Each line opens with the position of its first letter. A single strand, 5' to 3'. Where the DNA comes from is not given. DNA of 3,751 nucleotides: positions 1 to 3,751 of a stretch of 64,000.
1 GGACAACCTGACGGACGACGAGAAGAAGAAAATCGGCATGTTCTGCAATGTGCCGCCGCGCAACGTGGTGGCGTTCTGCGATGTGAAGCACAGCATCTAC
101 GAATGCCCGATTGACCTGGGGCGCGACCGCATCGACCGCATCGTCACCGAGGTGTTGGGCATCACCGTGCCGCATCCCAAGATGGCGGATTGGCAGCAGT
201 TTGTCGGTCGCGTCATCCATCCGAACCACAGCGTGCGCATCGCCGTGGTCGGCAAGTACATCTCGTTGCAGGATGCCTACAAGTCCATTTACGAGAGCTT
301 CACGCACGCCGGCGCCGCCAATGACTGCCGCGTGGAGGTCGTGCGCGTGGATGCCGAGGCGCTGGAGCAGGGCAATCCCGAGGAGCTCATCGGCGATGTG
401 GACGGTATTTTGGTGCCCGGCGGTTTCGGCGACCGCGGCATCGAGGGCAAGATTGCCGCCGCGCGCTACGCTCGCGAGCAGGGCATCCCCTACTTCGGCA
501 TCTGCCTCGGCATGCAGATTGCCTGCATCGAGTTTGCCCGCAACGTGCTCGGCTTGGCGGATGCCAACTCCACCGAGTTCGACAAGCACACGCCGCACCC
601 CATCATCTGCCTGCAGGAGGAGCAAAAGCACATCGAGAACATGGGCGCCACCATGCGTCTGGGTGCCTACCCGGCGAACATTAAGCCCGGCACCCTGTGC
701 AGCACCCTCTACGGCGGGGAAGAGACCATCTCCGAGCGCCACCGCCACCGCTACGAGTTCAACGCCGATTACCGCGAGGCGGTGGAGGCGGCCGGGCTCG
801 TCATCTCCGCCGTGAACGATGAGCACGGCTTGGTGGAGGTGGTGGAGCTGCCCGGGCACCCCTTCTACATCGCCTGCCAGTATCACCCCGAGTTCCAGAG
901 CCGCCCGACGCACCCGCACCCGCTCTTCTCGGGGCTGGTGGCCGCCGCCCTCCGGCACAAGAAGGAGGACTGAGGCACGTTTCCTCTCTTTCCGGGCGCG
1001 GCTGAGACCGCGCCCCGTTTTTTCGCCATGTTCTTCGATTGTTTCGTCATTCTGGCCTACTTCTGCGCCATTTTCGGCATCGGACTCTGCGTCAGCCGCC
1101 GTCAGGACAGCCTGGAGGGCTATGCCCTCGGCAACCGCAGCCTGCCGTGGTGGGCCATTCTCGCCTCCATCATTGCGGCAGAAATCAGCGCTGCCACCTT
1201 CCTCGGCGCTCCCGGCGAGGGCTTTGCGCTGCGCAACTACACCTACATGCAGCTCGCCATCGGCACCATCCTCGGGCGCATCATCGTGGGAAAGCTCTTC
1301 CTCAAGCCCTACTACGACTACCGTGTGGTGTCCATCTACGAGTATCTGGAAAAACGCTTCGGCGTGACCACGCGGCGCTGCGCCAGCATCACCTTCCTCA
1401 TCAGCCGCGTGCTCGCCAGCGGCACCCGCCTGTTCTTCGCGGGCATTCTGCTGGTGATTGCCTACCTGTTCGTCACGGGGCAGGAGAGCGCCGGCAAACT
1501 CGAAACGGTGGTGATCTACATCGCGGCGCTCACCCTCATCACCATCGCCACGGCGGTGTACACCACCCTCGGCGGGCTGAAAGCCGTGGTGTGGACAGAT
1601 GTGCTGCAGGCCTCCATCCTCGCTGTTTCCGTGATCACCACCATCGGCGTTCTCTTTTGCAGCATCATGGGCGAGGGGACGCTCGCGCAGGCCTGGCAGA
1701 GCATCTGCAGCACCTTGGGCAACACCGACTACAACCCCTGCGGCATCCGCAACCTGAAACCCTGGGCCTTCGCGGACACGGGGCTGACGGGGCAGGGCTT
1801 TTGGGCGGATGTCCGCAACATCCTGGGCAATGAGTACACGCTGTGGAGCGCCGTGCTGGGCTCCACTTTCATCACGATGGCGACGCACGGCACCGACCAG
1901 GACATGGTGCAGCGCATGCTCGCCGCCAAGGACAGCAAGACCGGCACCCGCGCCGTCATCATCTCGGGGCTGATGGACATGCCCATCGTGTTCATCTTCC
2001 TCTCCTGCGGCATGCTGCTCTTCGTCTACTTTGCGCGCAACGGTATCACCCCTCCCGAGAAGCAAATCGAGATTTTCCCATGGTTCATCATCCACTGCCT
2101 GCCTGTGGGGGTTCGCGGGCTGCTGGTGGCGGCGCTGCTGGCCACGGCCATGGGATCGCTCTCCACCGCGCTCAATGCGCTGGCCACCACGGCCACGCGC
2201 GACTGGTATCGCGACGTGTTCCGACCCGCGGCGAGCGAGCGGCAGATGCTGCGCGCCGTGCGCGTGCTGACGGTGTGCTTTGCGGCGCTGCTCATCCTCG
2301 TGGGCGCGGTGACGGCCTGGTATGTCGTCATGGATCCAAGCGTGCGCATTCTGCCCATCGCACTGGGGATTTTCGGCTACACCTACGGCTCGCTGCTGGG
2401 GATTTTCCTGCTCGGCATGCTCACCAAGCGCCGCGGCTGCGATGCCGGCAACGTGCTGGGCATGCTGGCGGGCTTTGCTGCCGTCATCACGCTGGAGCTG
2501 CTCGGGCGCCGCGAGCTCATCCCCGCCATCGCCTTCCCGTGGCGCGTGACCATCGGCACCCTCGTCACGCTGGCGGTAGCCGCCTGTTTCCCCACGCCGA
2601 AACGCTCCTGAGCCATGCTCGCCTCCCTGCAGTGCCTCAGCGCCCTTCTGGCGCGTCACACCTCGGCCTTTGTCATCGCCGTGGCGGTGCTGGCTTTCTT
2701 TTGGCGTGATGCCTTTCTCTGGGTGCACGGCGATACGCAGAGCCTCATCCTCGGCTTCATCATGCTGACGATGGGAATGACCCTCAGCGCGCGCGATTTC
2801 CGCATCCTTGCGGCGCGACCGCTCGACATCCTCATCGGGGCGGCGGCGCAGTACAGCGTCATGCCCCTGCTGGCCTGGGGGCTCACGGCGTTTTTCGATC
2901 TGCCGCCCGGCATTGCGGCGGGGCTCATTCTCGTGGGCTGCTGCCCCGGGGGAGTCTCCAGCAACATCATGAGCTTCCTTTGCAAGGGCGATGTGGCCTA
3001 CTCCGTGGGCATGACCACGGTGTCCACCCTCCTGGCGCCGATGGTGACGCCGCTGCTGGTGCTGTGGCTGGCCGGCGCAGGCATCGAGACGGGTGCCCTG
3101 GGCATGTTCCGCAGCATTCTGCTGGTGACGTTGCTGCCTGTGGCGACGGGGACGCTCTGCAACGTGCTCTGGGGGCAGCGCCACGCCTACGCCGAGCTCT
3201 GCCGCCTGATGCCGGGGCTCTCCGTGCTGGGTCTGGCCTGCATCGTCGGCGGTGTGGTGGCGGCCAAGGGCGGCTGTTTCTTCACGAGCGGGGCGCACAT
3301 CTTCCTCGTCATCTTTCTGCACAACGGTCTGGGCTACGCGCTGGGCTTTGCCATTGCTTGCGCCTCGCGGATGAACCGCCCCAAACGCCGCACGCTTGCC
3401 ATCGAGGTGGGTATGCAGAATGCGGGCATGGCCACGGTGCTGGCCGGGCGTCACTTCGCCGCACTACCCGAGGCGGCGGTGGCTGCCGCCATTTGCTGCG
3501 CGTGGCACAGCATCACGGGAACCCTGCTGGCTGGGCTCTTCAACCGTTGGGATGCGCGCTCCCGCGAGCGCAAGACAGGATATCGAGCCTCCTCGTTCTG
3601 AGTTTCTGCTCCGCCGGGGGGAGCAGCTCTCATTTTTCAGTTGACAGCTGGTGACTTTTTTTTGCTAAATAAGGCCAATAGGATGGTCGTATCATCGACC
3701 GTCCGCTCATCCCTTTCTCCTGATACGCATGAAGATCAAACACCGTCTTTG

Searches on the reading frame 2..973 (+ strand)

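Call 9: search_protein_families(library=pfam, proteins=[window:2-973:+], max_evalue=0.01)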
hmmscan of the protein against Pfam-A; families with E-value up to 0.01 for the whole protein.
window:2-973:+ (323 aa): 3 families
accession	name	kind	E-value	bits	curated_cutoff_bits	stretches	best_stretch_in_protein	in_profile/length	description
PF00117.34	GATase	-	2.6e-44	151.6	22.8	1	89-313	2-188/190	Glutamine amidotransferase class-I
PF07722.19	Peptidase_C26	-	1.9e-10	41.3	20.5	1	151-297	95-219/219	Peptidase C26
PF06418.20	CTP_synth_N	-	1.9e-05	24.6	26.1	1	2-53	214-264/265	CTP synthase N-terminus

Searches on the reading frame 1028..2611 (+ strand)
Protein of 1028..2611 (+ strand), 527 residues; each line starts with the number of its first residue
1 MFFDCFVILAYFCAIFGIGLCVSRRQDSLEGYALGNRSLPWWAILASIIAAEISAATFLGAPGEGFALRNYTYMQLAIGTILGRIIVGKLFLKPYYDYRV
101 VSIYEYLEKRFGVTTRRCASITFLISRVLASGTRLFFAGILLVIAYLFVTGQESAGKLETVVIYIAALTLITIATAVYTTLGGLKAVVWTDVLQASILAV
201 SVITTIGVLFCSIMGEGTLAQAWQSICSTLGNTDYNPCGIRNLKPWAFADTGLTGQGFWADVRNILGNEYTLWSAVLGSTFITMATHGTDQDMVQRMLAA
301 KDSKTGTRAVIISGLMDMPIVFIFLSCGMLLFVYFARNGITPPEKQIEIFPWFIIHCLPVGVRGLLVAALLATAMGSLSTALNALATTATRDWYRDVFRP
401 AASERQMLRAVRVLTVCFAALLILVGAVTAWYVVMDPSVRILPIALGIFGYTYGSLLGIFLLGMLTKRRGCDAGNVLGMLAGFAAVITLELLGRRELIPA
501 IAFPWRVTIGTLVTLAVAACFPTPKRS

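Call 9: search_protein_families(library=pfam, proteins=[window:1028-2611:+], max_evalue=0.01)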
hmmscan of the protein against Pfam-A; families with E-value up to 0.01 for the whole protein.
window:1028-2611:+ (527 aa): 1 family
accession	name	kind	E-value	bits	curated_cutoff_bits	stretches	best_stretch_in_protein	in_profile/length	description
PF00474.23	SSF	-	1e-41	143.7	22.8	1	32-482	1-406/406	Sodium:solute symporter family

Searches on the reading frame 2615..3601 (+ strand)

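Call 9: search_protein_families(library=pfam, proteins=[window:2615-3601:+], max_evalue=0.01)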
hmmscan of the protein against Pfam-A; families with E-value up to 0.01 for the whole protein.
window:2615-3601:+ (328 aa): 3 families
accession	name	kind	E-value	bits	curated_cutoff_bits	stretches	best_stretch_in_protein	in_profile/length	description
PF01758.21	SBF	-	5e-38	131.1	24.3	1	44-220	2-186/191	Sodium Bile acid symporter family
PF13593.11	SBF_like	-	5.3e-15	55.9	25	1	21-299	11-298/313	SBF-like CPA transporter family (DUF4137)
PF03547.23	Mem_trans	-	0.0024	17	25.7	1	46-148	241-342/343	Membrane transport protein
